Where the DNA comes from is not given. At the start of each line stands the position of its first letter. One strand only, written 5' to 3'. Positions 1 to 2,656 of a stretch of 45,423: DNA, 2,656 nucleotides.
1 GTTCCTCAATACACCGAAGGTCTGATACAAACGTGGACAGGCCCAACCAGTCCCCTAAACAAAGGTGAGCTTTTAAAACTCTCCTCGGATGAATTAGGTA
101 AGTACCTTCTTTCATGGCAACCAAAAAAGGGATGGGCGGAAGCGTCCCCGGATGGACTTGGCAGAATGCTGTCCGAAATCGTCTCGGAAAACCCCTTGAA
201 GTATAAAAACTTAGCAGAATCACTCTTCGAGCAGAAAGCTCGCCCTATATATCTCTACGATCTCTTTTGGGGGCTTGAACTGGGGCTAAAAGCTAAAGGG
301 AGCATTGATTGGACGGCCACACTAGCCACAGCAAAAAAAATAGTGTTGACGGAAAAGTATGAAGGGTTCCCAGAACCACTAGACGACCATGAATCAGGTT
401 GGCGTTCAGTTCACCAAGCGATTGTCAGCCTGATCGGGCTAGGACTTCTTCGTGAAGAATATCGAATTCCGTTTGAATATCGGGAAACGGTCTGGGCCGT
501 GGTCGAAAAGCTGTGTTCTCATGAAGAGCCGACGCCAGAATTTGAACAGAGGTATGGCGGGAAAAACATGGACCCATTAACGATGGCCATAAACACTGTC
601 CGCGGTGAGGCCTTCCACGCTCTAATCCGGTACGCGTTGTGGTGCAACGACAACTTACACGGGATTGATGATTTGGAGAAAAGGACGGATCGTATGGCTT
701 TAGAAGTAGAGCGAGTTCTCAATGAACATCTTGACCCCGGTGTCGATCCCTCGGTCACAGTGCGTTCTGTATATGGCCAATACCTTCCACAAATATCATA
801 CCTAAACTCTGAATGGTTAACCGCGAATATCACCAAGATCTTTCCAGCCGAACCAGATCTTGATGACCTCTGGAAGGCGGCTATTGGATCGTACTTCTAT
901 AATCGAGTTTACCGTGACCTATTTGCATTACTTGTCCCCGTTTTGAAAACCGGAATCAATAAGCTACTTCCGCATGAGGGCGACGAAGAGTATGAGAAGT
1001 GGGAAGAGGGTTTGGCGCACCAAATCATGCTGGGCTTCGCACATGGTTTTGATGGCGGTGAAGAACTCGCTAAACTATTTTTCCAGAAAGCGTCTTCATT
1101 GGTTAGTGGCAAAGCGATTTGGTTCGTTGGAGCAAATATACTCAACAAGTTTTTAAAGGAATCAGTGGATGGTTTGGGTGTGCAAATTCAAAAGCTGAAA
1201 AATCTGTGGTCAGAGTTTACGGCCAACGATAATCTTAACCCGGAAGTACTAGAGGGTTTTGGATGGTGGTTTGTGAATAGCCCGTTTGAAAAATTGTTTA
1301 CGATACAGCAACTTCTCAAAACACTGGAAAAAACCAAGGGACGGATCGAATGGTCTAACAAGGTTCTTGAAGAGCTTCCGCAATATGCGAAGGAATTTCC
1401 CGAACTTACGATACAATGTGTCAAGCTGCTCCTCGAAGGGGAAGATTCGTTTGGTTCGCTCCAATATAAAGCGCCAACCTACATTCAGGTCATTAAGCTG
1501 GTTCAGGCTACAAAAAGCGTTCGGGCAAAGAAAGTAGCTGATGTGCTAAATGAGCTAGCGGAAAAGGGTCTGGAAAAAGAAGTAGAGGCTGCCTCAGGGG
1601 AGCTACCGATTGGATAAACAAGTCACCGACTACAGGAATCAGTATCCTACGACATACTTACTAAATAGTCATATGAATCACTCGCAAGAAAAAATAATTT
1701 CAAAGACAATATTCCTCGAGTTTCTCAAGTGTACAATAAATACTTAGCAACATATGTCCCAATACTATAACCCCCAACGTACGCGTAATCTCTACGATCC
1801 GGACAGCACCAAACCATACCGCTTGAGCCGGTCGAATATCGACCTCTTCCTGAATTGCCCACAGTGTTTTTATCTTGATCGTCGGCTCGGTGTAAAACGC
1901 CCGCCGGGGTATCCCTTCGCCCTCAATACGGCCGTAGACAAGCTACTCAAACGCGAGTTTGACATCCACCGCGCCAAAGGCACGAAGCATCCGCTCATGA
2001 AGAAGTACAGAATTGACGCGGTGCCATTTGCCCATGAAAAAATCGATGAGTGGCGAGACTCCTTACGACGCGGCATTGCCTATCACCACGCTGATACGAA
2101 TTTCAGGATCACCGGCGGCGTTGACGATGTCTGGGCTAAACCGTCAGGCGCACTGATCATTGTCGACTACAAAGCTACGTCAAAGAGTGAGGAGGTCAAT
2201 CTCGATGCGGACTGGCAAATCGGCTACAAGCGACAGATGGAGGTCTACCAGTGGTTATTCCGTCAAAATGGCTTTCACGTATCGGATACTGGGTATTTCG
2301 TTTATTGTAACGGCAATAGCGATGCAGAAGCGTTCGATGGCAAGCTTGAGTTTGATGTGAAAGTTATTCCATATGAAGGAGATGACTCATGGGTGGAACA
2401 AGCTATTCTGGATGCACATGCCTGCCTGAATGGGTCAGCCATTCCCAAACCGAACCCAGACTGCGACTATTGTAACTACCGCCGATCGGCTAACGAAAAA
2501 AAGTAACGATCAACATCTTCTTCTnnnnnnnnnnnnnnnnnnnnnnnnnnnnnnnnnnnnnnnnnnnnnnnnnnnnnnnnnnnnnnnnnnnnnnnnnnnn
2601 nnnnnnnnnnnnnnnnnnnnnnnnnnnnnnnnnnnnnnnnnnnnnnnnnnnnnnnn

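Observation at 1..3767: Co-directional nuclease-rich four-gene module, a candidate uncharacterised defence system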

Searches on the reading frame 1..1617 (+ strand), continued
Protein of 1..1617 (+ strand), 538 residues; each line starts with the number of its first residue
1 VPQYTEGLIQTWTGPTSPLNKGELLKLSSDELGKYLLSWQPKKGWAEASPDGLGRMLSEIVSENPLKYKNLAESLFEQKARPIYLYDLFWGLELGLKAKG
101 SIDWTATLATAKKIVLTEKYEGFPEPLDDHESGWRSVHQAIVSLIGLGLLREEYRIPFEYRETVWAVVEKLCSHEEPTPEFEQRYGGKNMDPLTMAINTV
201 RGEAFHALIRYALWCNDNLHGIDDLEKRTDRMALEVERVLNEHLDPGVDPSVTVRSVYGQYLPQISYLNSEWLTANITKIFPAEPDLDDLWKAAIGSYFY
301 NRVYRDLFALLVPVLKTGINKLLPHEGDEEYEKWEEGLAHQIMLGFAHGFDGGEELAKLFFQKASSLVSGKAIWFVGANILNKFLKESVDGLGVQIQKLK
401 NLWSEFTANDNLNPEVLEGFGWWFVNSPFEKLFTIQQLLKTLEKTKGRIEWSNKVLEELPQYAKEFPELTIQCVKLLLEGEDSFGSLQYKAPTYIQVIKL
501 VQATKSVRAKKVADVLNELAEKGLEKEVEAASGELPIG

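Call 96: search_protein_representatives(protein=window:1-1617:+)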
Query: 538 residues. Proteins with E-value up to 0.001 (for the whole library): 3295; up to 1e-10: 2286; up to 1e-30: 1092. The best 150 are listed.
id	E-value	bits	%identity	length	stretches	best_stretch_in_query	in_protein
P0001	0.0e+00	1230.8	100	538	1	1-538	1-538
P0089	1.1e-136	473.2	43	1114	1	2-526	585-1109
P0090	5.5e-119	414.8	40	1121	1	2-514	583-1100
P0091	4.8e-112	391.9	38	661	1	9-523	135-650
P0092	3.7e-110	385.7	39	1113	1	2-524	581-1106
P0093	3.0e-100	352.9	36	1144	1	2-525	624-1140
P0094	1.2e-91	324.6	35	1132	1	2-529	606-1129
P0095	1.4e-84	301.2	33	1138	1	10-523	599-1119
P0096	9.8e-84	298.4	36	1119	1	5-524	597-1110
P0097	1.6e-82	294.5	35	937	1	10-526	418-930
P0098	5.0e-77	276.3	35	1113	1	8-523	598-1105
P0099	5.5e-77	276.2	34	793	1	11-524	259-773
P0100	2.2e-76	274.2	37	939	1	7-482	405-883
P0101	2.6e-76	274.0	33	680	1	9-523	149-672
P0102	2.8e-76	273.8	36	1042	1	10-475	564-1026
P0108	3.4e-74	267.0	37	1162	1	9-430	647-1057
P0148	4.2e-66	240.2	34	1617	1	10-523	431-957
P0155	2.1e-65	237.9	32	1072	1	9-524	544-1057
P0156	3.0e-65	237.4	35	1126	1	8-499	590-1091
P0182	3.3e-63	230.7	33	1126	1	2-484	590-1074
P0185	6.7e-63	229.7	35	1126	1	9-481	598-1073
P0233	3.6e-59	217.4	31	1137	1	13-525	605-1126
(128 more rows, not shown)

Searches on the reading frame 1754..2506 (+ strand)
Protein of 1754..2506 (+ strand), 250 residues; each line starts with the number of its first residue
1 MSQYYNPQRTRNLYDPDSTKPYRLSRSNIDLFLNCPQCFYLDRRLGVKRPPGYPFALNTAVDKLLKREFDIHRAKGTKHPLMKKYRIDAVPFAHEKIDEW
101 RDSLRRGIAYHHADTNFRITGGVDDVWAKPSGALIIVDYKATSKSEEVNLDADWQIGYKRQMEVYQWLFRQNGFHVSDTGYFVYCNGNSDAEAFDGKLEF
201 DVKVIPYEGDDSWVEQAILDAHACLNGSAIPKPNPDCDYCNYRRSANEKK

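Call 5: search_protein_families(library=pfam, proteins=[window:1754-2506:+], max_evalue=0.01)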
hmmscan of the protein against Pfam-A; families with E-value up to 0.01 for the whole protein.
window:1754-2506:+ (250 aa): 1 family
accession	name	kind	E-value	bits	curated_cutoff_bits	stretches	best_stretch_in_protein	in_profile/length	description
PF12705.13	PDDEXK_1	-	9e-17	62.3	22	1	23-244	1-244/247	PD-(D/E)XK nuclease superfamily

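Call 6: search_protein_families(library=padloc, proteins=[window:1754-2506:+], max_evalue=0.01)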
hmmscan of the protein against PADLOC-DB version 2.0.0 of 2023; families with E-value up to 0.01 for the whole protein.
window:1754-2506:+ (250 aa): 6 families
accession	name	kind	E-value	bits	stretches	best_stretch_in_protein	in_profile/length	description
PDLC01447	Cas4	-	6.7e-10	37.7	1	23-244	4-155/161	"CAS-I,CAS-II,CAS-III,CAS-IV,CAS-V,CAS-VI; acquisition_associated"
PDLC00943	Cas4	-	8.9e-09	33.5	1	122-244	70-176/180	CRISPR-associated protein Cas4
PDLC01250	Cas4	-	1.7e-08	33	1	93-244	50-165/168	"CAS-I,CAS-II,CAS-III,CAS-IV,CAS-V,CAS-VI; acquisition_associated"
PDLC00944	Cas4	-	1.1e-07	30.2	1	109-244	54-174/177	Cas4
PDLC01747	Cas1g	-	4.8e-05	20.1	1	85-236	28-163/523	-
PDLC02087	Cas4b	-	0.00028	19.1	1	101-189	51-138/189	-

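Call 8: find_encoding_contigs(protein=window:1754-2506:+, flank=10000, max_places=10)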
Protein window:1754-2506:+ (250 aa): no gene with exactly this product is on record in the collection.

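Call 21: find_related_loci(query=window:1754-2506:+, collection=viral_contigs, flank=6000)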
Query window:1754-2506:+ (250 aa) in viral_contigs; peptide patterns used: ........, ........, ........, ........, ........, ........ (x = any residue, [..] = any of these).
3 stretches matched a pattern; 2 encode a relative of the query (tblastn E <= 1e-3); 2 distinct loci.
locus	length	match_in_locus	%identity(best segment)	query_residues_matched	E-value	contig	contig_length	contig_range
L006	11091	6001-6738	63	1-248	2e-112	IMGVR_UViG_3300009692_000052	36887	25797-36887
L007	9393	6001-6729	64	1-245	3e-111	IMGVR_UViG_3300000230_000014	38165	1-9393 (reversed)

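Call 24: search_protein_families(library=pfam, proteins=[L006:945-2534:+, L006:2515-3633:+, L006:3636-4988:+, L006:4993-5997:+, L006:6792-7406:+, L006:7734-8732:+, L007:1051-4119:+, L007:4125-5432:+, L007:5442-5996:+, L007:6752-7210:+], max_evalue=0.001)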
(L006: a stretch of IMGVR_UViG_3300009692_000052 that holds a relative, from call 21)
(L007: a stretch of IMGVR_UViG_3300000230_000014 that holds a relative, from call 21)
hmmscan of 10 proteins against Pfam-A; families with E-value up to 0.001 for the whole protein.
L006:945-2534:+ (529 aa): 4 families
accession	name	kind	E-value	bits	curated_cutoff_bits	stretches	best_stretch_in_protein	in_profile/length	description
PF01555.25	N6_N4_Mtase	-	3e-25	89.9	26.7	2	20-78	160-218/221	DNA methylase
PF01170.24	UPF0020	-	1.6e-08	34.9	22.3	0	295-326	105-135/197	RMKL-like, methyltransferase domain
PF03602.21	Cons_hypoth95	-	4.5e-07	30.1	24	0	41-105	41-103/182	Conserved hypothetical protein 95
PF02086.21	MethyltransfD12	-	6.3e-07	29.8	22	1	42-110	21-92/253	D12 class N6 adenine-specific DNA methyltransferase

L006:2515-3633:+ (372 aa): 1 family
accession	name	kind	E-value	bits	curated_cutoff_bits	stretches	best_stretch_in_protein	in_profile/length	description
PF00145.23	DNA_methylase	-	7.4e-81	272.5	22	1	8-367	1-324/324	C-5 cytosine-specific DNA methylase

L006:3636-4988:+ (450 aa): 2 families
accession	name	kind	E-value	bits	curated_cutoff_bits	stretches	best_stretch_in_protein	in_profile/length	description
PF13020.12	NOV_C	-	1.1e-14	54.7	22.1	1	326-419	1-86/91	Protein NO VEIN, C-terminal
PF14591.11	AF0941-like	-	0.0006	20.8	22.6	0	158-269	4-103/113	AF0941-like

L006:4993-5997:+ (334 aa): 1 family
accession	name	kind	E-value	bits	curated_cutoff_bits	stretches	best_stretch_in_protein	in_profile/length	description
PF12358.13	DUF3644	-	1.6e-44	152.1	27.6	1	12-181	2-176/183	Domain of unknown function (DUF3644)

L006:6792-7406:+ (204 aa): 2 families
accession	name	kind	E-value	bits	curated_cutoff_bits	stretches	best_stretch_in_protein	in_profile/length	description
PF10544.15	T5orf172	-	3.2e-17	63.3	20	1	4-88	2-98/101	T5orf172 domain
PF13455.12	MUG113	-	3.5e-14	53.6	22.3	1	17-88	1-71/73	Meiotically up-regulated gene 113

L006:7734-8732:+ (332 aa): 3 families
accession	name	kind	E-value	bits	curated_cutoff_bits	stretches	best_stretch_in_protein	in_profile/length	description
PF02773.21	S-AdoMet_synt_C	-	1.1e-35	123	25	1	207-332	2-137/138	S-adenosylmethionine synthetase, C-terminal domain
PF00438.25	S-AdoMet_synt_N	-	9.2e-22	77.9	33.1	1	9-77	3-71/99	S-adenosylmethionine synthetase, N-terminal domain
PF02772.21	S-AdoMet_synt_M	-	1.8e-17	64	29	1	102-203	3-119/120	S-adenosylmethionine synthetase, central domain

L007:1051-4119:+ (1022 aa): 8 families
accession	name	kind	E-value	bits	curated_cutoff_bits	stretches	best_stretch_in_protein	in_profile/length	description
PF12008.13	EcoR124_C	-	2.2e-68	231.2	23.1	1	750-1010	1-260/260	Type I restriction and modification enzyme - subunit R C terminal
PF22679.2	T1R_D3-like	-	5.1e-60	202.9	27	1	564-729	2-158/158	Type I restriction enzyme subunit R domain 3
PF18766.7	SWI2_SNF2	-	6.8e-56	189.8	26.7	1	295-522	1-204/221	SWI2/SNF2 ATPase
PF04313.20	HSDR_N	-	4.7e-44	151.1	25.1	1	32-223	1-197/198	Type I restriction enzyme R protein N terminus (HSDR_N)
PF04851.21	ResIII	-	1e-38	133.3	22.5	1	291-459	3-163/164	Type III restriction enzyme, res subunit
PF00270.35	DEAD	-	2.8e-10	40.6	26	1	328-459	22-161/167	DEAD/DEAH box helicase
PF13588.12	HSDR_N_2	-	1.3e-05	25.7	25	1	126-228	13-106/110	Type I restriction enzyme R protein N terminus (HSDR_N)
PF18196.7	Cdh1_DBD_1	-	5.7e-05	23.8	26.4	1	795-856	3-64/120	Chromodomain helicase DNA-binding domain 1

L007:4125-5432:+ (435 aa): 2 families
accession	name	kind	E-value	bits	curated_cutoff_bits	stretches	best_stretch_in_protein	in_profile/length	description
PF18134.7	AGS_C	-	4.7e-37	127.3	26.7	1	301-431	2-128/129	Adenylyl/Guanylyl and SMODS C-terminal sensor domain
PF18144.7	SMODS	-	2.2e-28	100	26.5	1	2-164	4-162/164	Second Messenger Oligonucleotide or Dinucleotide Synthetase domain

L007:5442-5996:+ (184 aa): 2 families
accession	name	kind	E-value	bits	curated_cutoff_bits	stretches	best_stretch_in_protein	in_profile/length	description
PF18186.6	SLATT_4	-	5.6e-50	169.7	27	1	7-169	3-165/165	SMODS and SLOG-associating 2TM effector domain family 4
PF18160.6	SLATT_5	-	0.00048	20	29.5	1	20-124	13-119/192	SMODS and SLOG-associating 2TM effector domain family 5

L007:6752-7210:+ (152 aa): 0 families

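Call 35: search_solved_structures(query=window:1754-2506:+, max_evalue=0.1)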
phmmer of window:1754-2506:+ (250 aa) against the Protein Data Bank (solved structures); distinct sequences matched with E-value up to 0.1: 0.

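Call 42: search_protein_families(library=phrogs, proteins=[window:1754-2506:+], max_evalue=0.001)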
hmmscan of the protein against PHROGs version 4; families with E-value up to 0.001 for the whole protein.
window:1754-2506:+ (250 aa): 4 families
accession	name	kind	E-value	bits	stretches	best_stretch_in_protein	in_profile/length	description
phrog_31195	-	unknown function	7.6e-22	78.9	1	21-244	3-222/232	-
phrog_69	-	DNA, RNA and nucleotide metabolism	2.3e-06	27.9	1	12-244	78-321/501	exonuclease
phrog_1706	-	DNA, RNA and nucleotide metabolism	1.4e-05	25.7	1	116-245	119-241/293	CRISPR/Cas system associated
phrog_1227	-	DNA, RNA and nucleotide metabolism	0.00021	21.6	1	135-246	143-257/268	exonuclease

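Call 63: search_protein_families(library=ncbifam, proteins=[window:1754-2506:+], max_evalue=0.01)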
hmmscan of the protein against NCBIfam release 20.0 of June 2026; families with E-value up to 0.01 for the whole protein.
window:1754-2506:+ (250 aa): 1 family
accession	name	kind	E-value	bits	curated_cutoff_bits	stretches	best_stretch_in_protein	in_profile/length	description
TIGR00372.1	cas4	equivalog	3.4e-08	33.5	65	1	122-244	70-176/180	CRISPR-associated protein Cas4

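Call 72: search_dna_similar(query=window:1754-2506:+, collection=phages, mode=protein, max_rows=15)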
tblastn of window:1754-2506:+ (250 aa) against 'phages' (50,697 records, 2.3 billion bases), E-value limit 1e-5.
No match.

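Call 91: search_dna_similar(query=window:1754-2506:+, collection=plasmids, mode=protein, max_rows=12)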
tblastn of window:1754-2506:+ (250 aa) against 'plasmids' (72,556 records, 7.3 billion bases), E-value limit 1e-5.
Records with a match: 1; places in all: 1; records where one place covers at least 80% of the query: 1.
Best place of each record, by identity: <60% 1.
By first word of the organism name: Flagellatimonas 1.
By predicted mobility (MOB-suite, as given by PLSDB): non-mobilizable 1.
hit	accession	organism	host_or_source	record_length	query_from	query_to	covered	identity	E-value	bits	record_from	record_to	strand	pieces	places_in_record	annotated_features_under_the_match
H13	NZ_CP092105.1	Flagellatimonas centrodinii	Dinoflagellate,cell culture,algal ...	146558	24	247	90%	41.8%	2e-51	186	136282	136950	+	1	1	PD-(D/E)XK nuclease family protein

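Call 92: get_annotated_region(hit=H13, flank=7000)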
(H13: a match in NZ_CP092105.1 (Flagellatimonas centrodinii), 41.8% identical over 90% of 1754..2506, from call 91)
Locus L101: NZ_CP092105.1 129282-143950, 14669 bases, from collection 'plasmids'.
description: Flagellatimonas centrodinii strain R2A-3 plasmid unnamed, complete sequence
organism: Flagellatimonas centrodinii (NCBI taxid 2806210)
taxonomy: Bacteria; Pseudomonadota; Gammaproteobacteria; Nevskiales; Nevskiaceae; Flagellatimonas; Flagellatimonas centrodinii
host: -; source: Dinoflagellate,cell culture,algal culture; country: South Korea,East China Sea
typing (MOB-suite, as given by PLSDB): non-mobilizable
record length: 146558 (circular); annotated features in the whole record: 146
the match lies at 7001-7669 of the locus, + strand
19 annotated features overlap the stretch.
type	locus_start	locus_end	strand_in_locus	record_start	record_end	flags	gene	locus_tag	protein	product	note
CDS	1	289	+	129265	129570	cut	-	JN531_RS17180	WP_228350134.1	hypothetical protein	-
CDS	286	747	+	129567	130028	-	-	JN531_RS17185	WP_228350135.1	GNAT family N-acetyltransferase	-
CDS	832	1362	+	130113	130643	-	-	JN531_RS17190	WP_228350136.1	hypothetical protein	-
CDS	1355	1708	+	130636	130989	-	-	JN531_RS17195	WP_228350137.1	hypothetical protein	-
CDS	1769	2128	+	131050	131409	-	-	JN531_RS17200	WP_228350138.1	hypothetical protein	-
CDS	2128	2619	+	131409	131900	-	-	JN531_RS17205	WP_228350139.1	hypothetical protein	-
CDS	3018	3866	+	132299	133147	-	-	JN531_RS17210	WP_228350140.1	nucleotide kinase domain-containing protein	-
CDS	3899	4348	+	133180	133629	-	-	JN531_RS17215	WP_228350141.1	hypothetical protein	-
CDS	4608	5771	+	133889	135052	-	-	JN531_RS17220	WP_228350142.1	hypothetical protein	-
CDS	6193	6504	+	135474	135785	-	-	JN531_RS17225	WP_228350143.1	hypothetical protein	-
CDS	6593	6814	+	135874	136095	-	-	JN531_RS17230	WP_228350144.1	hypothetical protein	-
CDS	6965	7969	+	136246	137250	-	-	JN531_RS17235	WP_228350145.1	PD-(D/E)XK nuclease family protein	-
CDS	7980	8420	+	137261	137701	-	-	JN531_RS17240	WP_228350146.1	hypothetical protein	-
CDS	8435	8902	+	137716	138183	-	-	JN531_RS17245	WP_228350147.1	hypothetical protein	-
CDS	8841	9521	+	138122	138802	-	-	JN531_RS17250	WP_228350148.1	hypothetical protein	-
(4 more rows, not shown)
